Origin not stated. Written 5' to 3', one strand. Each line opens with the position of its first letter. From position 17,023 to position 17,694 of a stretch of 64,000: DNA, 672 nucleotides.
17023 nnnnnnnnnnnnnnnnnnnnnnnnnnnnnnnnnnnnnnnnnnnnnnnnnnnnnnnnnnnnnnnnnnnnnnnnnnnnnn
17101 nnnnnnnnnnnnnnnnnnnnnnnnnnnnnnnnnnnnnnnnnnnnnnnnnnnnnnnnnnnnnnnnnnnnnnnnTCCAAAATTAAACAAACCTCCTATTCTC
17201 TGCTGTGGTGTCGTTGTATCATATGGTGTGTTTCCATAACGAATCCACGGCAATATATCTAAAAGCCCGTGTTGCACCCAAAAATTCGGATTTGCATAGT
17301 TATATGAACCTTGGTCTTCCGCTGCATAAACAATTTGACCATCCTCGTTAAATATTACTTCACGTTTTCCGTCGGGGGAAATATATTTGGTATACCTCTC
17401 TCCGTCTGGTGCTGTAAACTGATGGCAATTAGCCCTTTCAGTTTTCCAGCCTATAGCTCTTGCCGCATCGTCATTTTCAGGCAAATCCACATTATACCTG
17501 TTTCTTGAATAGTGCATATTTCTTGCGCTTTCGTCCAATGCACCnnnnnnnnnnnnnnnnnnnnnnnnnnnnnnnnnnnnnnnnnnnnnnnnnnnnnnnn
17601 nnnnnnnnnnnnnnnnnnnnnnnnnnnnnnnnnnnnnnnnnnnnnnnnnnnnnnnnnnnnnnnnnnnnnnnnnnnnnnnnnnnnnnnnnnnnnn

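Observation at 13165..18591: Ankyrin-repeat cassette array with decayed copies of an upstream partner gene (toxin/immunity-like layout)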

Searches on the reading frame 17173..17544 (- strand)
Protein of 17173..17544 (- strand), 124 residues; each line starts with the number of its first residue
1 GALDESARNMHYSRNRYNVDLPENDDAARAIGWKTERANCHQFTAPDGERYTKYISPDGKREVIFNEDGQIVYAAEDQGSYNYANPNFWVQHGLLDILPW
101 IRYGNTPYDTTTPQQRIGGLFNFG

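Call 29: predict_structure(alignment_id=A4)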
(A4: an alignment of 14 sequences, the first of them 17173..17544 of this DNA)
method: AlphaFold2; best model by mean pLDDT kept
length: 124 residues; sequences in the alignment: 14
mean_pLDDT: 63.8   pTM: 0.54
mean pLDDT of the five models: 63.8, 58.2, 57.8, 55.6, 48.5
residues with pLDDT >= 90: 0; 70-90: 36; 50-70: 73; < 50: 15
segments of 3 or more residues with pLDDT < 50: 44-46, 75-80, 82-86
pLDDT, mean of each block of 10 residues (from residue 1): 67 59 78 69 53 67 68 50 51 69 68 69 53
secondary structure, 60 per line:
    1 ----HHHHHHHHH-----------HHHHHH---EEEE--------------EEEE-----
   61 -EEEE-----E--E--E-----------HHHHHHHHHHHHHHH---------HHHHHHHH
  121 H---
elements in order: H5-13 H25-30 E34-37 E52-55 E62-65 H89-103 H113-121

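Call 30: search_protein_representatives(alignment_id=A4)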
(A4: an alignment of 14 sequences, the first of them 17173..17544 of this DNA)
Query: 14 sequences, 126 profile positions. Proteins with E-value up to 0.001 (for the whole library): 1391; up to 1e-10: 471; up to 1e-30: 27. The best 150 are listed.
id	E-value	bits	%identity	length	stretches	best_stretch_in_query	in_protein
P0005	5.3e-65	233.3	-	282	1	2-126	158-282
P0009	8.2e-65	232.7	-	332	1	1-125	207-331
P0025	5.5e-56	204.2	-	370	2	8-122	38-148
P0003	2.2e-48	179.6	-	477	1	2-125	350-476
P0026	5.1e-44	165.5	-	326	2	5-122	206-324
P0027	4.7e-36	139.8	-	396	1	6-122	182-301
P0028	2.7e-35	137.3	-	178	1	8-122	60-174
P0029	3.0e-34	133.9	-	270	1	8-119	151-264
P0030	3.7e-34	133.6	-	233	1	8-122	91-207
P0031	5.1e-34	133.2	-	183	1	7-122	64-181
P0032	5.7e-34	133.1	-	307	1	8-117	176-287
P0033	6.3e-34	132.9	-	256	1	8-119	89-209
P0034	2.2e-33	131.2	-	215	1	8-123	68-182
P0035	3.4e-33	130.5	-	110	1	2-85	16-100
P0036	5.1e-33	130.0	-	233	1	7-122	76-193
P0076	4.0e-25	104.5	-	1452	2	7-122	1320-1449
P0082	3.0e-24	101.6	-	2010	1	8-122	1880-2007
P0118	5.0e-21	91.2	-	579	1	10-123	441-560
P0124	1.5e-20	89.7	-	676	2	28-121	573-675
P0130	6.2e-20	87.7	-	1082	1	5-122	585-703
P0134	8.5e-20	87.3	-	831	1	6-121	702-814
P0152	1.0e-18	83.7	-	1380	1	7-118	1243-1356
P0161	3.1e-18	82.2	-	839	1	7-120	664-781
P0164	5.8e-18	81.3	-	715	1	8-120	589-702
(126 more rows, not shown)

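Call 33: search_protein_families(library=pfam, proteins=[P0076, P0082, P0152, P0130, P0134, P0161, P0164, P0124, P0118], max_evalue=0.01)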
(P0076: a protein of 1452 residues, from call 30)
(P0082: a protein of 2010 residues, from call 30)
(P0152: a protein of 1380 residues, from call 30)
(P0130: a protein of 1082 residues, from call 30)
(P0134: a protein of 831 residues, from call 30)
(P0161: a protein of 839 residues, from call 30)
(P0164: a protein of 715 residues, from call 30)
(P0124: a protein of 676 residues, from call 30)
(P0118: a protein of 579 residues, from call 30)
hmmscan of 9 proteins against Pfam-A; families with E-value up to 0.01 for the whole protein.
P0076 (1452 aa): 2 families
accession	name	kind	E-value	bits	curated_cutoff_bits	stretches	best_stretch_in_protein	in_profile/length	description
PF05593.20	RHS_repeat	-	2.6e-69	228.9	22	7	416-452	1-37/38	RHS Repeat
PF04198.19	Sugar-bind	-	0.0045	16.7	27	0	1009-1052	175-218/257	Putative sugar-binding domain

P0082 (2010 aa): 1 family
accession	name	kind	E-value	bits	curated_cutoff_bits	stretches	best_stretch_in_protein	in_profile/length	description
PF05593.20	RHS_repeat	-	1.1e-66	220.5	22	11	782-818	1-37/38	RHS Repeat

P0152 (1380 aa): 3 families
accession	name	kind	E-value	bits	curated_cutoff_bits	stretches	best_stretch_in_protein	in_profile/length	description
PF05593.20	RHS_repeat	-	1.5e-92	302.9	22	11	746-783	1-38/38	RHS Repeat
PF20148.4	DUF6531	-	7.2e-17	61.9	24.1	1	194-263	2-70/74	Domain of unknown function (DUF6531)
PF03527.20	RHS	-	4.6e-05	23.6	27.9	0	684-699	7-22/38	RHS protein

P0130 (1082 aa): 1 family
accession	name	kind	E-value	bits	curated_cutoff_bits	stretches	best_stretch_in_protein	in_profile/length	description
PF13699.11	eCIS_core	-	1.3e-14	54.5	22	1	86-160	2-76/79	eCIS core domain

P0134 (831 aa): 4 families
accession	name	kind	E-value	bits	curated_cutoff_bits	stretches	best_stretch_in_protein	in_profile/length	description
PF05593.20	RHS_repeat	-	5.3e-34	116.4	22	6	143-179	1-37/38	RHS Repeat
PF25023.1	TEN_YD-shell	-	1.4e-28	99.9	50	1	116-655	338-866/909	Teneurin YD-shell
PF15283.12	DUF4595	-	1.1e-05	26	34.2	0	223-286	76-133/202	Domain of unknown function (DUF4595) with porin-like fold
PF03527.20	RHS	-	3.9e-05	23.8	27.9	1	580-615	2-37/38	RHS protein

P0161 (839 aa): 1 family
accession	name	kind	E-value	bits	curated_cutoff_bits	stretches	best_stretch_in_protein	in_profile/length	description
PF05593.20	RHS_repeat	-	1.7e-30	105.2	22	5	297-331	1-36/38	RHS Repeat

P0164 (715 aa): 3 families
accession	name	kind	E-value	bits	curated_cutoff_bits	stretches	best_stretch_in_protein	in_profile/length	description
PF00561.26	Abhydrolase_1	-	2.6e-05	24.5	25.8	1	426-484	51-115/245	alpha/beta hydrolase fold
PF01764.32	Lipase_3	-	0.0021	18.4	22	1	428-458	47-77/140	Lipase (class 3)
PF12146.15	Hydrolase_4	-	0.01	15.6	27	0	424-475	56-107/239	Serine aminopeptidase, S33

P0124 (676 aa): 2 families
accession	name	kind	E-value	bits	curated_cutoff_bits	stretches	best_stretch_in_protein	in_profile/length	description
PF05593.20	RHS_repeat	-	6.4e-44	148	22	7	83-118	1-37/38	RHS Repeat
PF25023.1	TEN_YD-shell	-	3.1e-05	22.7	50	1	74-204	36-168/909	Teneurin YD-shell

P0118 (579 aa): 2 families
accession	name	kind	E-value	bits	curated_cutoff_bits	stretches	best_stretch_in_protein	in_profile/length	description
PF15644.12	Gln_amidase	-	1e-09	39.9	24.1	1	159-283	2-112/114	Papain fold toxin 1, glutamine deamidase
PF23847.1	DUF7211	-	2.2e-07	30.6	27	2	2-19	7-24/25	Family of unknown function (DUF7211)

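Call 48: search_protein_families(library=pfam, alignment_id=A5, max_evalue=1)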
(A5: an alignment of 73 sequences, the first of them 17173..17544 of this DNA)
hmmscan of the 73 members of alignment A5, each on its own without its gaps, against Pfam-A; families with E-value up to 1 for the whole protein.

A. member 1, window:17173-17544:- (124 aa): 0 families

B. families by the number of members that match (of 73 scanned): 23 families
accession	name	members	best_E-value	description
PF07202.18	Tcp10_C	1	0.0069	T-complex protein 10 C-terminus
PF00962.28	A_deaminase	1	0.015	Adenosine deaminase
PF16076.10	Acyltransf_C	1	0.015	Acyltransferase C-terminus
PF15119.11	APOC4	1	0.018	Apolipoprotein C4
PF11321.13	DUF3123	1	0.031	Protein of unknown function (DUF3123)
PF13473.12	Cupredoxin_1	1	0.046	Cupredoxin-like domain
PF18413.7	Neuraminidase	1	0.056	Neuraminidase-like domain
PF25130.1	DUF7820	1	0.062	Domain of unknown function (DUF7820)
PF11545.14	HemeBinding_Shp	1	0.066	Cell surface heme-binding protein Shp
PF08147.17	DBP10CT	1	0.083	DBP10CT (NUC160) domain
PF22711.1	SNaCT5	1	0.085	Short NACHT-associated C-Terminal domain, family 5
PF00379.29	Chitin_bind_4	1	0.091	Insect cuticle protein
PF03848.20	TehB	1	0.1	Tellurite resistance protein TehB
PF17752.6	BLF1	1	0.11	Burkholderia lethal factor 1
PF19161.5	DUF5843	1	0.14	Family of unknown function (DUF5843)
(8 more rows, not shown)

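Call 49: predict_structure(alignment_id=A5)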
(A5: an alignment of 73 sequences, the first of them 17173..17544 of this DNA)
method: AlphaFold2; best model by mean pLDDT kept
length: 124 residues; sequences in the alignment: 73
mean_pLDDT: 95.8   pTM: 0.87
mean pLDDT of the five models: 95.8, 95.5, 95.3, 95.1, 94.6
residues with pLDDT >= 90: 117; 70-90: 4; 50-70: 3; < 50: 0
segments of 3 or more residues with pLDDT < 50: none
pLDDT, mean of each block of 10 residues (from residue 1): 93 98 97 95 96 98 98 98 97 98 98 96 65
secondary structure, 60 per line:
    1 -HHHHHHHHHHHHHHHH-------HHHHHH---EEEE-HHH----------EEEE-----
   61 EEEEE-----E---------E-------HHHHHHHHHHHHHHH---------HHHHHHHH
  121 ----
elements in order: H2-17 H25-30 E34-37 E52-55 E61-65 H89-103 H113-120

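Call 51: fold_search(model_id=the predicted structure, library=pdb)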
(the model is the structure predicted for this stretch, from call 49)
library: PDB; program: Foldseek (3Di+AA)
matches with E <= 10: 295; with E <= 0.001: 0
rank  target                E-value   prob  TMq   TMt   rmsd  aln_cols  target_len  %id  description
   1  9c6t_B                2.9e-01  0.35  0.42  0.28   8.1       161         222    9  Structure of the Human ISM1 TSR-AMOP domains (released 2025-04-23)
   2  7vf4_H                3.6e-01  0.03  0.16  0.11  18.3       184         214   12  Crystal structure of Vps75 from Candida albicans (released 2021-10-06)
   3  3q3f                  4.0e-01  0.15  0.23  0.17   7.6        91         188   11  Engineering Domain-Swapped Binding Interfaces by Mutually Exclusive Folding: Insertion of Ubiquitin into position 103 of (released 2012-01-25)
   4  9c6t_A                4.9e-01  0.18  0.40  0.25  10.9       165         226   11  Structure of the Human ISM1 TSR-AMOP domains (released 2025-04-23)
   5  6akf_C                6.4e-01  0.12  0.24  0.17  11.7       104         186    8  Crystal structure of mouse claudin-3 P134A mutant in complex with C-terminal fragment of Clostridium perfringens enter (released 2019-02-20)
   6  2heq_MODEL_1_A        6.4e-01  0.09  0.21  0.27   8.2        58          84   17  NMR Structure of Bacillus subtilis protein YorP, Northeast Structural Genomics Target SR399. (released 2006-08-15)
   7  9xqs_N                6.4e-01  0.04  0.16  0.15  15.0       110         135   14  Structure of the inner peripheral region in the phage phiKZ baseplate complex (released 2026-02-11)
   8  4bhr_B                6.8e-01  0.03  0.14  0.19  12.9        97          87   13  Structure of the TTHA1221 type IV pilin protein from Thermus thermophilus (released 2013-11-20)
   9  8eos_D                6.8e-01  0.03  0.17  0.03  15.7       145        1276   10  M. tuberculosis RNAP elongation complex with NusG and CMPCPP (released 2023-02-01)
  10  7vf4_A                6.8e-01  0.02  0.15  0.11  20.2       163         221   13  Crystal structure of Vps75 from Candida albicans (released 2021-10-06)
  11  1b2z_A                7.8e-01  0.08  0.25  0.27  13.2       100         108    5  DELETION OF A BURIED SALT BRIDGE IN BARNASE (released 1998-12-09)
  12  8cjw                  7.8e-01  0.05  0.18  0.07  11.7       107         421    9  Nucleoprotein Thogotovirus delta188-196 (released 2024-06-19)
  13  2za4_A                8.3e-01  0.09  0.24  0.27   8.6       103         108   13  Crystal Structural Analysis of Barnase-barstar Complex (released 2008-05-20)
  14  1brn_L                8.3e-01  0.08  0.23  0.26  12.2        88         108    7  SUBSITE BINDING IN AN RNASE: STRUCTURE OF A BARNASE-TETRANUCLEOTIDE COMPLEX AT 1.76 ANGSTROMS RESOLUTION (released 1994-01-31)
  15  1tfk_A                9.5e-01  0.12  0.26  0.32   8.6        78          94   14  Ribonuclease from Escherichia coli complexed with its inhibtor protein (released 2005-03-01)
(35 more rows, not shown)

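Call 59: fold_search(model_id=the predicted structure, library=viral)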
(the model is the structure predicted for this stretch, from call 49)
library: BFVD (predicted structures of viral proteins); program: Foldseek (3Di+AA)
matches with E <= 10: 802; with E <= 0.001: 0
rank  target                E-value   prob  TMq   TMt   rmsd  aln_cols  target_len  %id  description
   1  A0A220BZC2            1.9e-02  0.33  0.21  0.16  10.8        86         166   13  (no name in the UniProt tables at hand)
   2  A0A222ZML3            1.8e-01  0.35  0.26  0.25  10.8        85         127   18  (no name in the UniProt tables at hand)
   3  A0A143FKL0            1.8e-01  0.14  0.22  0.20  13.0       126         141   10  (no name in the UniProt tables at hand)
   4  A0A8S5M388            2.4e-01  0.04  0.13  0.16  16.6        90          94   14  Transcription initiation factor IIE, alpha FINGER, Transcription [Myoviridae sp. ctdxI18]
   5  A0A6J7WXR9            2.7e-01  0.07  0.21  0.07  12.8       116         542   16  Uncharacterized protein [uncultured Caudovirales phage]
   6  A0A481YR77            3.1e-01  0.30  0.33  0.13   6.5       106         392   13  Zeta toxin [Marseillevirus LCMAC101]
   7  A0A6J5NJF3            3.3e-01  0.02  0.14  0.08  15.4       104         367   20  Uncharacterized protein [uncultured Caudovirales phage]
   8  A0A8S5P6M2            3.6e-01  0.09  0.19  0.21  12.9        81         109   11  Uncharacterized protein [Herelleviridae sp. cttEB8]
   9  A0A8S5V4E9            4.0e-01  0.08  0.17  0.13   9.4        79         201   11  Uncharacterized protein [Siphoviridae sp. ct87j35]
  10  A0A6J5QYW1            4.3e-01  0.21  0.28  0.45   4.7        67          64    7  Uncharacterized protein [uncultured Caudovirales phage]
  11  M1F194                4.3e-01  0.04  0.13  0.16   9.7        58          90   19  Uncharacterized protein [Cronobacter phage CR9]
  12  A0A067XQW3            4.6e-01  0.15  0.25  0.38   9.7        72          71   17  (no name in the UniProt tables at hand)
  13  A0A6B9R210            4.6e-01  0.07  0.19  0.24  12.4        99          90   12  (no name in the UniProt tables at hand)
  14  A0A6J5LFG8            4.9e-01  0.08  0.19  0.18   9.9        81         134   17  Uncharacterized protein [uncultured Caudovirales phage]
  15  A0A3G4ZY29            4.9e-01  0.06  0.21  0.10  14.2       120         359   11  Uncharacterized protein [Edafosvirus sp.]
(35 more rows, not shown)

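Call 60: search_solved_structures(query=A5, max_evalue=10, show_alignments=3)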
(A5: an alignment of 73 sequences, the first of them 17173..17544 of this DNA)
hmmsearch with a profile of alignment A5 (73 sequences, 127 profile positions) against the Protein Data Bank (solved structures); distinct sequences matched with E-value up to 10: 5.
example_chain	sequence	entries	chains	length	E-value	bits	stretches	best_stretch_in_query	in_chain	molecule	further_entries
9c6t_A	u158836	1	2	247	0.21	14.8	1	65-105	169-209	Isthmin-1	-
8hay_A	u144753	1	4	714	0.74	13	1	41-88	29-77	btDPP4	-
7y4g_A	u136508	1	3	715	0.74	13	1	41-88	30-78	btDPP4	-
7y4f_A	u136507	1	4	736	0.79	12.9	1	41-88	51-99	Dipeptidyl peptidase IV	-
5oqd_B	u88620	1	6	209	1.1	12.5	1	79-104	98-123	Polycomb protein Pcl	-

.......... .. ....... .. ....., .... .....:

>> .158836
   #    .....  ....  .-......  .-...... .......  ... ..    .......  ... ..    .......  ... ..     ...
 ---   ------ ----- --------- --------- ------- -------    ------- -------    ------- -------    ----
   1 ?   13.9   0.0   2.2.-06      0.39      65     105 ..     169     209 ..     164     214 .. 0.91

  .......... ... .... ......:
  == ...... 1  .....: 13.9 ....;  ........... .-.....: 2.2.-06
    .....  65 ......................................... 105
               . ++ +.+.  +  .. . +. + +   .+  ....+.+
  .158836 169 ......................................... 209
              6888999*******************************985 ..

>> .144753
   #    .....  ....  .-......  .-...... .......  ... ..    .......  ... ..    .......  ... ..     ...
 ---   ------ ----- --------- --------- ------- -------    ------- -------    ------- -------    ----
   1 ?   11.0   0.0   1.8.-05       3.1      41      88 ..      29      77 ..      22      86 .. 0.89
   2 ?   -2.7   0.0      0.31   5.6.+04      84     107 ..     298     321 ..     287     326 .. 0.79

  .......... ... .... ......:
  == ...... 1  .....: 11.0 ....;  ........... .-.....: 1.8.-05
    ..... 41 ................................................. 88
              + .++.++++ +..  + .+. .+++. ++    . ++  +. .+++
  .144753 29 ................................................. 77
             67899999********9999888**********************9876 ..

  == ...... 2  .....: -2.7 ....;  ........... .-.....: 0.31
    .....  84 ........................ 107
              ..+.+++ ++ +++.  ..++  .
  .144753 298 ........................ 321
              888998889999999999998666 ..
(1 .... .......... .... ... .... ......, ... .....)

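Call 65: find_related_loci(query=A4, collection=genome_contigs, flank=2500)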
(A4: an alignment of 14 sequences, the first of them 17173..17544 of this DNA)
Query A4 (124 aa) in genome_contigs; peptide patterns used: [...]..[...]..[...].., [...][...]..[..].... (x = any residue, [..] = any of these).
51 stretches matched a pattern; 22 encode a relative of the query (tblastn E <= 1e-3); 22 distinct loci.
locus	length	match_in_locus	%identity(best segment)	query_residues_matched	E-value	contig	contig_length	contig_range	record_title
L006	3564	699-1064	63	2-124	1e-51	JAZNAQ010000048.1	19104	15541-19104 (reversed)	MAG: Eubacteriales bacterium isolate T1900044746_TS20190212.MAGScoT_cleanbin_000012 SGB_2120_k141_846693, whole genome s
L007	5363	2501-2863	57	3-123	1e-49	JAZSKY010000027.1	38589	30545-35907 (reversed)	MAG: Eubacteriales bacterium isolate T1900044559_TS20190025.MAGScoT_cleanbin_000006 SGB_349_k141_255513, whole genome sh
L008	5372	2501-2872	57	2-124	2e-47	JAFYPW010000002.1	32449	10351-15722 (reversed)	MAG: Oscillospiraceae bacterium isolate RGIG7313 Water_buffalos_Cecum-4__c11387, whole genome shotgun sequence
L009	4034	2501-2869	60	2-123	1e-47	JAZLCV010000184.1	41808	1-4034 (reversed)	MAG: Eubacteriales bacterium isolate T1900045044_TC20190037.MAGScoT_cleanbin_000030 SGB_4494_k141_4107770, whole genome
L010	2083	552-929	59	2-124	2e-47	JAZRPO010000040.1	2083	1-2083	MAG: Eubacteriales bacterium isolate T1900045376_YK20190066.MAGScoT_cleanbin_000002 SGB_6872_k141_61069, whole genome sh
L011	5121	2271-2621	56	5-119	7e-45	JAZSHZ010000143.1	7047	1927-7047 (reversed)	MAG: Eubacteriales bacterium isolate T1900044574_TS20190040.MAGScoT_cleanbin_000011 SGB_470_k141_970880, whole genome sh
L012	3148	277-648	54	3-124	2e-44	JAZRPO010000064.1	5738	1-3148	MAG: Eubacteriales bacterium isolate T1900045376_YK20190066.MAGScoT_cleanbin_000002 SGB_6872_k141_717176, whole genome s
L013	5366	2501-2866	57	4-124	5e-44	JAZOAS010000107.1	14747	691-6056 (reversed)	MAG: Eubacteriales bacterium isolate T1900044762_TS20190228.MAGScoT_cleanbin_000033 SGB_2363_k141_2299028, whole genome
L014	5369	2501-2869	55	3-124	9e-41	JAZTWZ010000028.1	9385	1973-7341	MAG: Eubacteriales bacterium isolate T1900045331_YK20190020.MAGScoT_cleanbin_000039 SGB_6530_k141_1886582, whole genome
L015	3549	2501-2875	50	2-124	3e-38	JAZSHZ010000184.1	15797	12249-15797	MAG: Eubacteriales bacterium isolate T1900044574_TS20190040.MAGScoT_cleanbin_000011 SGB_470_k141_1419493, whole genome s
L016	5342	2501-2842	49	7-117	1e-28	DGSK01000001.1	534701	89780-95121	MAG TPA_asm: Lachnospiraceae bacterium UBA4364 UBA4364_contig_222, whole genome shotgun sequence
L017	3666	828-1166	47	8-117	2e-27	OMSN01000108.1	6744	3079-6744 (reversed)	uncultured Clostridiales bacterium isolate RUG829 genome assembly, contig: scaffold_9581, whole genome shotgun sequence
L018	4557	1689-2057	40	7-121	5e-23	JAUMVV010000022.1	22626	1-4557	MAG: Bacillota bacterium isolate S12M_St_6 NODE_1075_length_22626_cov_7.832573, whole genome shotgun sequence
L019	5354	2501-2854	41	10-124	7e-23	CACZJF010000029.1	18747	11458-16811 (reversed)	MAG: uncultured Lachnospiraceae bacterium isolate RUG12671 genome assembly, contig: RUG12671_asm_29, whole genome shotgu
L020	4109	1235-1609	38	7-124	2e-22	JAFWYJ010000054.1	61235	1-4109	MAG: Clostridia bacterium isolate RGIG6183 Sheep_Rectum-1__c971864, whole genome shotgun sequence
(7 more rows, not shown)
